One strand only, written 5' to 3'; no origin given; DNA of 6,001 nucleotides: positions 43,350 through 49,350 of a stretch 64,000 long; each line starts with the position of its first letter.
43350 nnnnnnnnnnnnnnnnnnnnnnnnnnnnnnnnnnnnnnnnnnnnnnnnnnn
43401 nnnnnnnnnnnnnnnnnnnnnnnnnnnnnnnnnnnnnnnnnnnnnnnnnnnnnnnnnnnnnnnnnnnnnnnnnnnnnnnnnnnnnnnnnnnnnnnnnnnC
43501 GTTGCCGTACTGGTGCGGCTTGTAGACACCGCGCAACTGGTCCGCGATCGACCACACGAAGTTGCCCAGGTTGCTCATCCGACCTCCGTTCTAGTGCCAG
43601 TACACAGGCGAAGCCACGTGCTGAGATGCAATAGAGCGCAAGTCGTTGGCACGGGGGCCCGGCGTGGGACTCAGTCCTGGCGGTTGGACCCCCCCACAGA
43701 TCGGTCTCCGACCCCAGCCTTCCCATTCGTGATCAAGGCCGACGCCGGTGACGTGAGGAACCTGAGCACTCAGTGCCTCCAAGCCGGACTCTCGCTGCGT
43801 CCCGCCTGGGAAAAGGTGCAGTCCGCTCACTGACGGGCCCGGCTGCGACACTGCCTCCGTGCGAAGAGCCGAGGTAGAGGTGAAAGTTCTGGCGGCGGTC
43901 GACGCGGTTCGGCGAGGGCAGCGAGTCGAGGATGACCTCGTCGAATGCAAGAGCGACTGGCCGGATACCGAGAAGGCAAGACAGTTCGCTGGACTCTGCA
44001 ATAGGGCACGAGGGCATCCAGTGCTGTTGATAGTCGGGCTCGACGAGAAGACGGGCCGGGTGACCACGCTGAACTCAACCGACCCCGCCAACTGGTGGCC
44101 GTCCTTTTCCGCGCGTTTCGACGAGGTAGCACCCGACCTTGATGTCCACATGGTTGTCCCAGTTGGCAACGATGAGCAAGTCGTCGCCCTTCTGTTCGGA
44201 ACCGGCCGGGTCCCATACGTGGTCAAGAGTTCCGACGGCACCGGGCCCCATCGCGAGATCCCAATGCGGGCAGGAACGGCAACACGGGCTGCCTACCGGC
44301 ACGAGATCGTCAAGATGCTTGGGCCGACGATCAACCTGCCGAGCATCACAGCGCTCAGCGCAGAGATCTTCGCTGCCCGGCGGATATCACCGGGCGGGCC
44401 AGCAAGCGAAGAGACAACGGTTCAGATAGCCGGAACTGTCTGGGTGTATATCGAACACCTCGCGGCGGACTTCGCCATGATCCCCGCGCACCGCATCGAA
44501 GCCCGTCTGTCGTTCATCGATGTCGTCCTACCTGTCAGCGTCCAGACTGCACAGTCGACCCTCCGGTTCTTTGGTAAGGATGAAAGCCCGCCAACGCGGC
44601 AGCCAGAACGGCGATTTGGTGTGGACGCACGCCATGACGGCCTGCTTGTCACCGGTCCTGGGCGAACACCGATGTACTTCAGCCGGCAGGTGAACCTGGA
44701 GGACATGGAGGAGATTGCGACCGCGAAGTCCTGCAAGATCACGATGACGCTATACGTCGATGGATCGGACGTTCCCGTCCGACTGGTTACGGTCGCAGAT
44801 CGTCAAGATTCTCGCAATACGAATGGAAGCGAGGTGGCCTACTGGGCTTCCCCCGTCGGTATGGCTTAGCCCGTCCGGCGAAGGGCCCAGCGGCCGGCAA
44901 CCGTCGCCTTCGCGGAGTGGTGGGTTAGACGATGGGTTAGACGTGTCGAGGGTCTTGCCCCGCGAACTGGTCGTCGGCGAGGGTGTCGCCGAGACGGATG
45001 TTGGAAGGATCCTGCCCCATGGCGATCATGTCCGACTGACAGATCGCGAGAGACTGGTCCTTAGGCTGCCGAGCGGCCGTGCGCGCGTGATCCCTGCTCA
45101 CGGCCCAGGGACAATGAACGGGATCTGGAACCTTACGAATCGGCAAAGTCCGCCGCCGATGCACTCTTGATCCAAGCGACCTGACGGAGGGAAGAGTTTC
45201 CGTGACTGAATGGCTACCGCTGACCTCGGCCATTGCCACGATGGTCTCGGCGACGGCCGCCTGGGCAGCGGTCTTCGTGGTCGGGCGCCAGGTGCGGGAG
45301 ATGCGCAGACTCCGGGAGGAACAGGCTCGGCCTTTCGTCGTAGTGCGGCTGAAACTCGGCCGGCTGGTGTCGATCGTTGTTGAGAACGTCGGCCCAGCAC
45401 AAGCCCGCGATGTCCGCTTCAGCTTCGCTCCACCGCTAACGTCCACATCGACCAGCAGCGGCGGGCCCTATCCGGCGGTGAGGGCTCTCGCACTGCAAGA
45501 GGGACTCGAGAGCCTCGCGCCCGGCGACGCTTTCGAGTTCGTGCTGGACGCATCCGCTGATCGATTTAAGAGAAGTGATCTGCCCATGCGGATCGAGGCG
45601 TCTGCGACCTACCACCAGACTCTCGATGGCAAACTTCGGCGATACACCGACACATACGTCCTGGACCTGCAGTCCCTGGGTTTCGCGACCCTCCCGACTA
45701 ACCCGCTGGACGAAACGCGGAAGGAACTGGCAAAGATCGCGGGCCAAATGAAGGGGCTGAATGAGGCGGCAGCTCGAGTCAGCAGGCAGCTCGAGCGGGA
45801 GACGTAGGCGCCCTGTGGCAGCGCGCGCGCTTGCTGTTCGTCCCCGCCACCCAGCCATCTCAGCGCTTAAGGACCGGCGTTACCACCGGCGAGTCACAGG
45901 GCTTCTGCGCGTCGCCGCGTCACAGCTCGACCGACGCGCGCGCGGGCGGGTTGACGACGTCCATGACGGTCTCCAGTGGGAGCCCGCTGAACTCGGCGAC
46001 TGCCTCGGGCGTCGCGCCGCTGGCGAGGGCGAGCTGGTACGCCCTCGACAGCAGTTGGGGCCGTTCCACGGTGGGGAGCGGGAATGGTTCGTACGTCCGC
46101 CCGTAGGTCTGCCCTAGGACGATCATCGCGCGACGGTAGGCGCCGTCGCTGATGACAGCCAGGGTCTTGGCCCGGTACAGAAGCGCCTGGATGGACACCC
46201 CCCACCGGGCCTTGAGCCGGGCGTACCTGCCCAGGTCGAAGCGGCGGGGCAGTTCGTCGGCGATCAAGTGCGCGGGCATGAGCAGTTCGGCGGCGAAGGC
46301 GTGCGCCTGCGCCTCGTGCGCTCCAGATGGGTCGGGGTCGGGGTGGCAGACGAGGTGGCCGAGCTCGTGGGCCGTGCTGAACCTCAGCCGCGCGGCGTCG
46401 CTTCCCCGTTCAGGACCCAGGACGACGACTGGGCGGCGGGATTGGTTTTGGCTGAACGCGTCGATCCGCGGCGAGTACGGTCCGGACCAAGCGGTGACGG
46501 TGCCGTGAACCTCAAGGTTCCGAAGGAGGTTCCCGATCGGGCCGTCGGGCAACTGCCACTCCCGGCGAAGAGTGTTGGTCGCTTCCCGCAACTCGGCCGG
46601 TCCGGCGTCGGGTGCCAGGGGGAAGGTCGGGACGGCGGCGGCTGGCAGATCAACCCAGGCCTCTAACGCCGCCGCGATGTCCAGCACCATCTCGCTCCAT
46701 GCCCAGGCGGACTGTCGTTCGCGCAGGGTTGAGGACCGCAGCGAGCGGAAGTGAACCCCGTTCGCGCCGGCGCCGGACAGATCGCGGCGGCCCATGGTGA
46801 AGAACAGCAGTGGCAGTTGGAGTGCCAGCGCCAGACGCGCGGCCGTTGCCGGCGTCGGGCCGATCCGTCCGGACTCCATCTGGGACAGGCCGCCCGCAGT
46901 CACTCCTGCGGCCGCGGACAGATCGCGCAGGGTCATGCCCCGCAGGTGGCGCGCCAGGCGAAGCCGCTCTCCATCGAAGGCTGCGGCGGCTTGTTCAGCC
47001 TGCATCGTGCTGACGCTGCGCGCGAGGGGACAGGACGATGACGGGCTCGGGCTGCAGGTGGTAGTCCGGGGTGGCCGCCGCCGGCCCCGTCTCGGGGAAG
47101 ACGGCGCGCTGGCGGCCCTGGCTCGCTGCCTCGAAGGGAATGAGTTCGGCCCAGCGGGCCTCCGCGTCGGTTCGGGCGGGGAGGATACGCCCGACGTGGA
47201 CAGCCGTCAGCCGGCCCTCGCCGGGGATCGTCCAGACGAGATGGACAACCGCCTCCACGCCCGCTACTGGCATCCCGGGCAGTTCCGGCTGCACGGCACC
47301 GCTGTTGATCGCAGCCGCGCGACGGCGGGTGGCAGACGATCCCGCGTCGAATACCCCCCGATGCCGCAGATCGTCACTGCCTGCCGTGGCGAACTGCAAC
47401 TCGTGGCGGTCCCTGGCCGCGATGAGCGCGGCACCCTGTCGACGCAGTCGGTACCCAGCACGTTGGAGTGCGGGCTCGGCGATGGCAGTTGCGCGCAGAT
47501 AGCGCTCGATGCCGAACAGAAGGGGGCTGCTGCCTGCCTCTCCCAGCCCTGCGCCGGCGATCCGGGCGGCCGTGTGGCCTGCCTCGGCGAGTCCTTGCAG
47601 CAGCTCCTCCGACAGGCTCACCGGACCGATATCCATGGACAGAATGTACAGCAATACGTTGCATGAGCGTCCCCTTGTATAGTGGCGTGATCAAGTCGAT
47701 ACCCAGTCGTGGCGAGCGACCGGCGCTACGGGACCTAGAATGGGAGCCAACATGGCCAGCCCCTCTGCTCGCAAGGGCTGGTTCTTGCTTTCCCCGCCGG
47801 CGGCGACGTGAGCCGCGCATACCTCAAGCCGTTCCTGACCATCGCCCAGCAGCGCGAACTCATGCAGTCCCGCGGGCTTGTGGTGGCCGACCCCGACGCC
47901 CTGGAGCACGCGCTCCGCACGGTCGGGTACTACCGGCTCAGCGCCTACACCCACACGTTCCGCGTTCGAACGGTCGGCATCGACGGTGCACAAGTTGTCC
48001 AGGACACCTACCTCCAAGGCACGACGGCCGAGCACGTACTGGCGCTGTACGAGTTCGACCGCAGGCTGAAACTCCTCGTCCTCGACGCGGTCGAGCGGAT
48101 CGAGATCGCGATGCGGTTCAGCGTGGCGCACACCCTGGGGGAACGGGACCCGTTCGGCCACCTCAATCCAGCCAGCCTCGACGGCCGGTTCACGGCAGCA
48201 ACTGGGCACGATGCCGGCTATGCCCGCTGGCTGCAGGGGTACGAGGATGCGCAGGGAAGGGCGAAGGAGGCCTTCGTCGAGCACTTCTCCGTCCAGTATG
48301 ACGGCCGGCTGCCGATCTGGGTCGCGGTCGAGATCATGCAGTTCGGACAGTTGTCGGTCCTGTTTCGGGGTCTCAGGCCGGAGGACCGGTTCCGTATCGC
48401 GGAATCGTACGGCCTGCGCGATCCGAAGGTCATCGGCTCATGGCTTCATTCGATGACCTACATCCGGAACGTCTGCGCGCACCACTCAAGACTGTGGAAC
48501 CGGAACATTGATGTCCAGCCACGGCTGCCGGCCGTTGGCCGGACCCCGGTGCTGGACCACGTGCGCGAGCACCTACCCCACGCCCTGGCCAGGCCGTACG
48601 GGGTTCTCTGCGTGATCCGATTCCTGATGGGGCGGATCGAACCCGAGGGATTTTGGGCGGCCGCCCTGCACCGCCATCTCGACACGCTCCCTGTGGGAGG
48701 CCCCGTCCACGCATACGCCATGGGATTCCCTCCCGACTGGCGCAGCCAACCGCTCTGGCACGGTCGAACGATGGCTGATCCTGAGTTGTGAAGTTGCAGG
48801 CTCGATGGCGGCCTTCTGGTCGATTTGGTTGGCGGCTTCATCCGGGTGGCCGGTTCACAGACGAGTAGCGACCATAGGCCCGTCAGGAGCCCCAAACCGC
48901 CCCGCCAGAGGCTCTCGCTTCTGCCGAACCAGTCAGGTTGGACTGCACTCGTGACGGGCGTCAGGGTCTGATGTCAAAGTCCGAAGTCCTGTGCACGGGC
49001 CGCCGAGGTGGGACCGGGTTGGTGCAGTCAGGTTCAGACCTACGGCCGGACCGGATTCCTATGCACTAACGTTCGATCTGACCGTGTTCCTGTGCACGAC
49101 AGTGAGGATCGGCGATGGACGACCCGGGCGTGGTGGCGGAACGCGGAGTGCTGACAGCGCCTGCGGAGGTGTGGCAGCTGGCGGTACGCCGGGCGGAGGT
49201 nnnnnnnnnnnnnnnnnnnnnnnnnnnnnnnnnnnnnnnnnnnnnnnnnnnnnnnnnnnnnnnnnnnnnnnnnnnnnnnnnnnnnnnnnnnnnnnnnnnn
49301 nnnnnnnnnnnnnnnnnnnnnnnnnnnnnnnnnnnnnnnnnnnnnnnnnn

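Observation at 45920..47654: Overlapping two-gene module: unknown 219-aa protein + XRE-HTH/ImmA-IrrE metallopeptidase fusion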

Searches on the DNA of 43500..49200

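Call 105: search_rna_families(source=window, start=43500, end=49200, threshold=gathering)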
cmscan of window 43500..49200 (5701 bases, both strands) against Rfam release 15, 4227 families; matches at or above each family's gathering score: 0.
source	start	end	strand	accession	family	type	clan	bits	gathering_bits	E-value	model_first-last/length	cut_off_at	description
